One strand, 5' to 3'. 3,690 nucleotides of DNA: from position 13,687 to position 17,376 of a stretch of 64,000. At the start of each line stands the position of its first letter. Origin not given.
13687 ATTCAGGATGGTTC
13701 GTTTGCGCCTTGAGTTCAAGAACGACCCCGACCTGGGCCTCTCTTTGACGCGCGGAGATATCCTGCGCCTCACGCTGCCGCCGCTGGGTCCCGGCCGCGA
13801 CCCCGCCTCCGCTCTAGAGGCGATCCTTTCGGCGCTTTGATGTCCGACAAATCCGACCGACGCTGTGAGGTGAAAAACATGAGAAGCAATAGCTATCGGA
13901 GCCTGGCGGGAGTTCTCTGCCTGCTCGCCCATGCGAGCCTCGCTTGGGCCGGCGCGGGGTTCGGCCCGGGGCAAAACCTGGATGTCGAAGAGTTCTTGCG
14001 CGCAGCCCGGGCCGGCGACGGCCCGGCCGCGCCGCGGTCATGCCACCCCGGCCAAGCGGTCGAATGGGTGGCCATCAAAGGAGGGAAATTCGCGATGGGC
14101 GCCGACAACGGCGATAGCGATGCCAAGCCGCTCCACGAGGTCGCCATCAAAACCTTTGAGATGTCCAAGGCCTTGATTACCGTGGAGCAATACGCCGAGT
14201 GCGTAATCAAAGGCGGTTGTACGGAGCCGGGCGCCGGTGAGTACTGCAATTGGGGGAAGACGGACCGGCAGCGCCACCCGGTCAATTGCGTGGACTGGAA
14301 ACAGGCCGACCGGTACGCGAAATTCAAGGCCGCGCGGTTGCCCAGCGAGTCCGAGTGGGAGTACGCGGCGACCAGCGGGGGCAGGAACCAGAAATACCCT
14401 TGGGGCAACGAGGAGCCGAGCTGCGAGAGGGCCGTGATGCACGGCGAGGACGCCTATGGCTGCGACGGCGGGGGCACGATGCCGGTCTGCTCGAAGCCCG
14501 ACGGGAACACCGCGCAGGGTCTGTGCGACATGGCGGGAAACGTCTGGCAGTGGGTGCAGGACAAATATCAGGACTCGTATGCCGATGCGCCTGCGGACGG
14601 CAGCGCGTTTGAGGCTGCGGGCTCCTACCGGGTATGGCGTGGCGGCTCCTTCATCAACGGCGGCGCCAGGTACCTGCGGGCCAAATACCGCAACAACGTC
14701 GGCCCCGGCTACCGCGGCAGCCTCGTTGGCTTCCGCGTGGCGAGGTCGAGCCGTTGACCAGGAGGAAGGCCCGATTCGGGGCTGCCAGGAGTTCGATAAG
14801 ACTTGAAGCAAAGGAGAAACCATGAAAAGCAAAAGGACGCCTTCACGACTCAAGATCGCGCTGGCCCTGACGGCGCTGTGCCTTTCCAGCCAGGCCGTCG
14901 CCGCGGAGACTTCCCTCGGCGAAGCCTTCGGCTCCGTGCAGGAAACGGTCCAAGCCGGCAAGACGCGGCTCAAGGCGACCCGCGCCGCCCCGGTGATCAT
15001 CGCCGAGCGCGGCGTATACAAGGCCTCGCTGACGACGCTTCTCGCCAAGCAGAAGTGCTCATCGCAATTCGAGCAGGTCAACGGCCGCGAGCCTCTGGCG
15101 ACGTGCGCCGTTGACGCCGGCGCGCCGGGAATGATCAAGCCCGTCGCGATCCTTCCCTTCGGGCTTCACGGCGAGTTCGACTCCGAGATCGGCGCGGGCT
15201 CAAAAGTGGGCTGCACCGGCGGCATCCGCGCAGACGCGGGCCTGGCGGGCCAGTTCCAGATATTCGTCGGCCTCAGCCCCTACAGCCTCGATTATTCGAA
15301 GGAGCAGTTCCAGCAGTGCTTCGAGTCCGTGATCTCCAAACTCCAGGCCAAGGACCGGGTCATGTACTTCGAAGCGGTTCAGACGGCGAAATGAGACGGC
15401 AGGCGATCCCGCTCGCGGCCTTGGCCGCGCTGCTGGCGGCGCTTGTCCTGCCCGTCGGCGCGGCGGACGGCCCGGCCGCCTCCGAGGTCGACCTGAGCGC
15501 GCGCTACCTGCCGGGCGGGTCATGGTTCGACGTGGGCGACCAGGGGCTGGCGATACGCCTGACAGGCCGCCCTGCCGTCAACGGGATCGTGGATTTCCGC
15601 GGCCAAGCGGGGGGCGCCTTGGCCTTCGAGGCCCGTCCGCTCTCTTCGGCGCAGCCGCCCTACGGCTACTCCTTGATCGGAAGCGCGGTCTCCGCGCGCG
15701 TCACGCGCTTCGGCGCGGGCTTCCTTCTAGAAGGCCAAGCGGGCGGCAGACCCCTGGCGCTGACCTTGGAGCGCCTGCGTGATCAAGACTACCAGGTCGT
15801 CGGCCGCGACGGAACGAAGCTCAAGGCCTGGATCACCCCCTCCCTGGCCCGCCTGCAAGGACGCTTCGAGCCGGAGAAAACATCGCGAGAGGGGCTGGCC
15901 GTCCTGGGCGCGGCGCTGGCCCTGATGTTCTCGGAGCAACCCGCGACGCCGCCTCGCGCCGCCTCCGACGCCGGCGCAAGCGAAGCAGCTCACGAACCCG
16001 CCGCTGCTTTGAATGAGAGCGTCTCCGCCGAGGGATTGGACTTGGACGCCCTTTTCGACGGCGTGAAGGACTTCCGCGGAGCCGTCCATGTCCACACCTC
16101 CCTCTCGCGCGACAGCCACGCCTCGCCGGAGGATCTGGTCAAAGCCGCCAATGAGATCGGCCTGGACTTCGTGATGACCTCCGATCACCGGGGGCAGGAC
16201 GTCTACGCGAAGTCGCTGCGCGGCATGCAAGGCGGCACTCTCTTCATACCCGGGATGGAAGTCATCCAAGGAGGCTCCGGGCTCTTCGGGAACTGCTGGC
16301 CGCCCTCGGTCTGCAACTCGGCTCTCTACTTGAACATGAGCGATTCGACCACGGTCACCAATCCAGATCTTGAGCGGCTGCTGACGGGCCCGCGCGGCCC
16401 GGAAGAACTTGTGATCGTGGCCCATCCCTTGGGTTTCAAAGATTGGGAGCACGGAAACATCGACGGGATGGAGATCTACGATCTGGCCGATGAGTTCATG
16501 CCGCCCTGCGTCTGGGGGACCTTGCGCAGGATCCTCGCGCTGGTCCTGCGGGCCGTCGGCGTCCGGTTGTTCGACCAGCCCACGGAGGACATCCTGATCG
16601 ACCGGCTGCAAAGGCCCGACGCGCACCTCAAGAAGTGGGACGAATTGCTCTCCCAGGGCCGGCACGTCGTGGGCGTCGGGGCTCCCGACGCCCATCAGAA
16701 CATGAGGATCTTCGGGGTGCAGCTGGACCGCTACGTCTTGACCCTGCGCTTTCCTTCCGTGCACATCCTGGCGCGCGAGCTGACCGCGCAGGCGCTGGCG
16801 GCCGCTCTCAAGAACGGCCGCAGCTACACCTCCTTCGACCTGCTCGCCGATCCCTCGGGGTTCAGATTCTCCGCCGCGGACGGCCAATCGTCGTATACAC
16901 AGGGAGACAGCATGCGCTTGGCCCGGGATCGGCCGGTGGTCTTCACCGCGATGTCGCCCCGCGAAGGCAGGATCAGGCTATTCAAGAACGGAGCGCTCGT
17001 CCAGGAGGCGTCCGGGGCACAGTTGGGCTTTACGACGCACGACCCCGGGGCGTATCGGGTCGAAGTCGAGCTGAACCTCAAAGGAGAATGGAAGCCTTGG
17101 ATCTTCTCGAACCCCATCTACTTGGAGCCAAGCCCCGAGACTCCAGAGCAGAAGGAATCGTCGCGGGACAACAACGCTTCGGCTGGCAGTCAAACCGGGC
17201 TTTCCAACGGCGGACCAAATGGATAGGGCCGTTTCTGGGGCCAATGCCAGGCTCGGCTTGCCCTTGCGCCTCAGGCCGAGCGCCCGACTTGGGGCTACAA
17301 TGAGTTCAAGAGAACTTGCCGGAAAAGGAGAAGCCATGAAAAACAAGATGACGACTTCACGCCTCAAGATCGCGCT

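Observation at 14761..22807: Cluster of secreted/exported paralogs with swapped, near-identical 5' modules and unrelated C-terminal domains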

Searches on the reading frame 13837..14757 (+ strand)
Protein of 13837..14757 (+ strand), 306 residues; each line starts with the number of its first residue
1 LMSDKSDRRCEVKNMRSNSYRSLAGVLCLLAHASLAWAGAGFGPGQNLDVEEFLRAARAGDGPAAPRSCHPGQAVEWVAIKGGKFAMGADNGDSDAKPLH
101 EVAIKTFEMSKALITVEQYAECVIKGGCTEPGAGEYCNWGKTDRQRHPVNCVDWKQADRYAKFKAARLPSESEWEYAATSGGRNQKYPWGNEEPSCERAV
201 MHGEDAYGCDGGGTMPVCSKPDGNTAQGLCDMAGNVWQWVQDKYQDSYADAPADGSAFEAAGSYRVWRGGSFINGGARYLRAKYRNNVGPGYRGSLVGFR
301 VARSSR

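Call 3: search_protein_families(library=pfam, proteins=[window:13837-14757:+], max_evalue=0.1)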
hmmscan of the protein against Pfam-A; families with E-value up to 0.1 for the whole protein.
window:13837-14757:+ (306 aa): 1 family
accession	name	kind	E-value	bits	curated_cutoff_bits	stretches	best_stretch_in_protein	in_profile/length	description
PF03781.23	FGE-sulfatase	-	2e-49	169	23.3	1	74-303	2-255/255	Sulfatase-modifying factor enzyme 1-like domain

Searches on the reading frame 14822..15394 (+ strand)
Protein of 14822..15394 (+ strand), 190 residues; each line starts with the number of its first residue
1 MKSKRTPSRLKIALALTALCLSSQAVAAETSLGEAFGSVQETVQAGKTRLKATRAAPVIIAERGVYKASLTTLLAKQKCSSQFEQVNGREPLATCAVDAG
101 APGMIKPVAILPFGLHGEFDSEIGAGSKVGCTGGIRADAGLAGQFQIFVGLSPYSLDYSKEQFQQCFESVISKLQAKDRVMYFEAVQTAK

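Call 3: search_protein_families(library=pfam, proteins=[window:14822-15394:+], max_evalue=0.1)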
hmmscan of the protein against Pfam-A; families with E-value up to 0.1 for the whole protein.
window:14822-15394:+ (190 aa): 1 family
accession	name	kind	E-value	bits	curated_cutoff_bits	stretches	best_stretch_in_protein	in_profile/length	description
PF11106.13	YjbE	-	0.075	13.7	27.9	1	14-49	8-43/79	Exopolysaccharide production protein YjbE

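Call 14: list_cluster_members(proteins=[window:14822-15394:+, window:17336-18043:+, window:18063-18752:+, window:22001-22807:+, window:18774-20348:+, window:20354-21811:+, window:15391-17226:+, window:11144-13840:+, window:22804-23436:+, window:28964-30754:+])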
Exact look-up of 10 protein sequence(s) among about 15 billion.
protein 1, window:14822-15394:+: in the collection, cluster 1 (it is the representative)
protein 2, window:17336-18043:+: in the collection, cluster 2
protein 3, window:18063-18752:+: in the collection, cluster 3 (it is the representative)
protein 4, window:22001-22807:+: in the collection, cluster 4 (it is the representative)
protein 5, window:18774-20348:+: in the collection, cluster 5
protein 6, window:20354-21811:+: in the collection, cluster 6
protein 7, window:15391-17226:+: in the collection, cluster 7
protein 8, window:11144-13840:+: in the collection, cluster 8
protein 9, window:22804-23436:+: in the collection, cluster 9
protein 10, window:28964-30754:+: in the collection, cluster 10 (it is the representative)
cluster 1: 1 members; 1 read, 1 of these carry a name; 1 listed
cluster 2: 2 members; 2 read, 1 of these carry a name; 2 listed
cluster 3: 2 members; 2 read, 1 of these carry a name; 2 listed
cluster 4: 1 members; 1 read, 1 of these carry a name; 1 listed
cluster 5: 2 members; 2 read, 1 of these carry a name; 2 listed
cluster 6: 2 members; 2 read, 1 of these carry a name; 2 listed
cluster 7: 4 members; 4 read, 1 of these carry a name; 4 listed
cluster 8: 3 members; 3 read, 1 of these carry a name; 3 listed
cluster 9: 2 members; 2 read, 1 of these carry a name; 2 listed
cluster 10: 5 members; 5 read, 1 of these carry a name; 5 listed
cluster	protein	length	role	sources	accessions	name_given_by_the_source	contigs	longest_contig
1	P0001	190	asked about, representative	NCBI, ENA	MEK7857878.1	MAG: hypothetical protein AAB320_01940 [Elusimicrobiota bacterium]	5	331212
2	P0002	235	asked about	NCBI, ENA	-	-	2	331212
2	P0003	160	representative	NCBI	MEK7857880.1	MAG: hypothetical protein AAB320_01950, partial [Elusimicrobiota bacterium]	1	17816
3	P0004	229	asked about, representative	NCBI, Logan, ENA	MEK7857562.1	MAG: hypothetical protein AAB320_00350 [Elusimicrobiota bacterium]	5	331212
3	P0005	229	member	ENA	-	-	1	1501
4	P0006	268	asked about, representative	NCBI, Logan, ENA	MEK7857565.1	MAG: hypothetical protein AAB320_00365 [Elusimicrobiota bacterium]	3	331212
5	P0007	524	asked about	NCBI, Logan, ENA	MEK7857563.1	MAG: hypothetical protein AAB320_00355 [Elusimicrobiota bacterium]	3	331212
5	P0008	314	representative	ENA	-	-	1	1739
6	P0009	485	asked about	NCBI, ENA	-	-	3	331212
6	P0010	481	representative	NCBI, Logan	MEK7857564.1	MAG: hypothetical protein AAB320_00360 [Elusimicrobiota bacterium]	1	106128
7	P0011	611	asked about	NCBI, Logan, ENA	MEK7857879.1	MAG: hypothetical protein AAB320_01945 [Elusimicrobiota bacterium]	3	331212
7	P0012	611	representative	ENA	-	-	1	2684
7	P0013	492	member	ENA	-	-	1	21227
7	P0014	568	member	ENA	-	-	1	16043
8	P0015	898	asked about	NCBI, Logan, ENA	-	-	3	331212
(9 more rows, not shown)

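Call 75: search_protein_families(library=ncbifam, proteins=[window:14822-15394:+], max_evalue=0.01)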
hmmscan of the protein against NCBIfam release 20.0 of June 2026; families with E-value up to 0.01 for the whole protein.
window:14822-15394:+ (190 aa): 0 families

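Call 76: search_protein_families(library=padloc, proteins=[window:14822-15394:+], max_evalue=0.01)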
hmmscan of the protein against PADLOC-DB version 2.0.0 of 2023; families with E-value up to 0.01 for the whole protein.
window:14822-15394:+ (190 aa): 0 families

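Call 104: search_solved_structures(query=window:14822-15394:+, max_evalue=0.1)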
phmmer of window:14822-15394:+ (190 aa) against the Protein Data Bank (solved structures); distinct sequences matched with E-value up to 0.1: 0.

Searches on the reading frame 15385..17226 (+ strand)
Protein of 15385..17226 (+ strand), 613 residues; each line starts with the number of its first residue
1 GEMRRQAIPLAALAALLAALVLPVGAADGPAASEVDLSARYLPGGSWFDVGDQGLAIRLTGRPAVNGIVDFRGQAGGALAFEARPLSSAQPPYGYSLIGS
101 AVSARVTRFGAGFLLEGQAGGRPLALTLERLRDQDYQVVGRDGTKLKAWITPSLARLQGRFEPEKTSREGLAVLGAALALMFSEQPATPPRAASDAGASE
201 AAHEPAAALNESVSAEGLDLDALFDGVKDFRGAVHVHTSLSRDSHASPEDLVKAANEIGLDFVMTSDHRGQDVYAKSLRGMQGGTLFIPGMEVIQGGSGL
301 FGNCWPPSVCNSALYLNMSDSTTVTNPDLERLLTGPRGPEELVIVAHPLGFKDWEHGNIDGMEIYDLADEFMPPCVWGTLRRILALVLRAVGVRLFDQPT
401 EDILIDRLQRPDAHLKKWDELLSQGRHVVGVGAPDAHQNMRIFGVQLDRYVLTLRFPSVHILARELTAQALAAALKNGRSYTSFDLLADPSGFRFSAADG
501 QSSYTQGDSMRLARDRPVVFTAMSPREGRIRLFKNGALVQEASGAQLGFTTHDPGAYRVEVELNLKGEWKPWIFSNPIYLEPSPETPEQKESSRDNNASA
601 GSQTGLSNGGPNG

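Call 3: search_protein_families(library=pfam, proteins=[window:15385-17226:+], max_evalue=0.1)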
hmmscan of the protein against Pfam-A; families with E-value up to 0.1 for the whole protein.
window:15385-17226:+ (613 aa): 1 family
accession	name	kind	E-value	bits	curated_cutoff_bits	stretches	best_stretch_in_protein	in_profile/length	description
PF02811.25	PHP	-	0.00017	22.4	26.4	1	234-270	2-42/164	PHP domain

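Call 75: search_protein_families(library=ncbifam, proteins=[window:15391-17226:+], max_evalue=0.01)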
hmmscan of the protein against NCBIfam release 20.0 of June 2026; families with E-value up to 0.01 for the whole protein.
window:15391-17226:+ (611 aa): 2 families
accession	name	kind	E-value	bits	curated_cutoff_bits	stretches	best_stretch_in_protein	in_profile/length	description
NF038032.1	CehA_McbA_metalo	domain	7.7e-21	74.8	80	1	229-579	4-315/315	CehA/McbA family metallohydrolase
TIGR03619.1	F420_Rv2161c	subfamily_domain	0.002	17.8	166.9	0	67-174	135-240/247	TIGR03619 family F420-dependent LLM class oxidoreductase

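Call 76: search_protein_families(library=padloc, proteins=[window:15391-17226:+], max_evalue=0.01)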
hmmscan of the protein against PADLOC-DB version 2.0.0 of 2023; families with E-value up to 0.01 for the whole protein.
window:15391-17226:+ (611 aa): 0 families
